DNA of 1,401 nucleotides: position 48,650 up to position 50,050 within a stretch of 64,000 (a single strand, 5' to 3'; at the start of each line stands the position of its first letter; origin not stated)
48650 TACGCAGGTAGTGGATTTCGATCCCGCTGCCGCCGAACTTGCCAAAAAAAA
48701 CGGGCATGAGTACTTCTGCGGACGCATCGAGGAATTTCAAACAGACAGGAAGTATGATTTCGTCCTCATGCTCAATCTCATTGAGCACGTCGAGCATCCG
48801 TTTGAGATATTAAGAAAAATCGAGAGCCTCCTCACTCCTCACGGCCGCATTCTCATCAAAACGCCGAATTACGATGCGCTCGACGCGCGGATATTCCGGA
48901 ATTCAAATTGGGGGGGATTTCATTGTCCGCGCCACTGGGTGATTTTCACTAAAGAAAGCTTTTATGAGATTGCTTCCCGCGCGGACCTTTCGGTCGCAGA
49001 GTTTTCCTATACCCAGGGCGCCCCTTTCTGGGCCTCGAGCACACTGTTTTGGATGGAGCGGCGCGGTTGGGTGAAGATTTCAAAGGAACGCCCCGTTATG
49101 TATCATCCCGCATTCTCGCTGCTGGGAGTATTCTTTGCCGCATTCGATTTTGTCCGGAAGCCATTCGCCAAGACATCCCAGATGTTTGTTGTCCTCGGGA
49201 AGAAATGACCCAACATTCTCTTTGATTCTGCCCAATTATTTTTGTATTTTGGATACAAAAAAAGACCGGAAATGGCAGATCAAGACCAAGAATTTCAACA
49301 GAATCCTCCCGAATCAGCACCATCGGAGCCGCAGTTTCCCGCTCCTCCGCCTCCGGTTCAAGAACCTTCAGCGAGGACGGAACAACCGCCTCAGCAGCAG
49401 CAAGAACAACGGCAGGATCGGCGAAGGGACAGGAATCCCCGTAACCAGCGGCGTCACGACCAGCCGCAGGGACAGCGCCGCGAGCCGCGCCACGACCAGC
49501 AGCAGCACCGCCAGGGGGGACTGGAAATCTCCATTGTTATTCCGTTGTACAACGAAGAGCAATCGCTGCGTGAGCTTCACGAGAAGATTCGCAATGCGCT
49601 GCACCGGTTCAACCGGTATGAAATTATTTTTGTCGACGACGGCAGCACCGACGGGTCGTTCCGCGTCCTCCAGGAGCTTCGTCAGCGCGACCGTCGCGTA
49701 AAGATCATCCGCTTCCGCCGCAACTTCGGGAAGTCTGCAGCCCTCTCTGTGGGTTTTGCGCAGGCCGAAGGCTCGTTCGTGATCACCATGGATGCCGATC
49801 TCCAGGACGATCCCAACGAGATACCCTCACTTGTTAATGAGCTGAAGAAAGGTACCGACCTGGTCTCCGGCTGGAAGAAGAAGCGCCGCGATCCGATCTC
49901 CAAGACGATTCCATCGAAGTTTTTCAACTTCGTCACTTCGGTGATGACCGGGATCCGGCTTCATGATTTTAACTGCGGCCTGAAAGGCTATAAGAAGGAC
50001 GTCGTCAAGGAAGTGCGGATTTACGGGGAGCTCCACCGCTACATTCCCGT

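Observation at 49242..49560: GT2 polyprenol-phosphate glycosyltransferase carrying a ~100-residue Gln/Arg/Pro/Asp-rich low-complexity N-terminal extension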

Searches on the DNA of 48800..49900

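Call 32: search_rna_families(source=window, start=48800, end=49900, threshold=evalue, max_evalue=1)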
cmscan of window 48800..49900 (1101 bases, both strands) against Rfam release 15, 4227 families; matches with E-value up to 1: 0.
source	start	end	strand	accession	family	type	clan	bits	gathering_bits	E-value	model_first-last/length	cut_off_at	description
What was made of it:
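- Rfam finds no RNA family (call 32).
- Tried and rejected: RNA element in or upstream of the tail: an Rfam E-value scan of 48800-49900 found nothing (call 32).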

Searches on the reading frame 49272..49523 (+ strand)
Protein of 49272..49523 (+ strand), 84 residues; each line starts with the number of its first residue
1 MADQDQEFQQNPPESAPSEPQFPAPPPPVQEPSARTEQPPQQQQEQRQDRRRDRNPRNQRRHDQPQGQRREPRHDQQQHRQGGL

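Call 34: search_protein_representatives(protein=window:49272-49523:+)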
Query: 84 residues. Proteins with E-value up to 0.001 (for the whole library): 0; up to 1e-10: 0; up to 1e-30: 0. The best 0 are listed.
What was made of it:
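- On Intrinsically disordered region under selection for charge layout: No HMMER homology for the tail alone (call 34).
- HMMER detects no homology for the tail alone (call 34).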

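Call 50: search_solved_structures(query=window:49272-49523:+, max_evalue=10)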
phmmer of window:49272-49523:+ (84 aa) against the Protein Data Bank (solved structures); distinct sequences matched with E-value up to 10: 0.
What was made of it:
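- Closest known: Basic-aromatic membrane-binding segments. Different: No sequence homology (calls 34, 50).
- No HMMER match links the tail to known RNA-binding proteins (calls 34, 50).
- Tried and rejected: Tail as a shared module on other proteins: phmmer of the 84-aa tail against 1.84 billion representatives gave 0 hits at E ≤ 0.001 (call 34), and 0 hits against PDB at E ≤ 10 (call 50).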
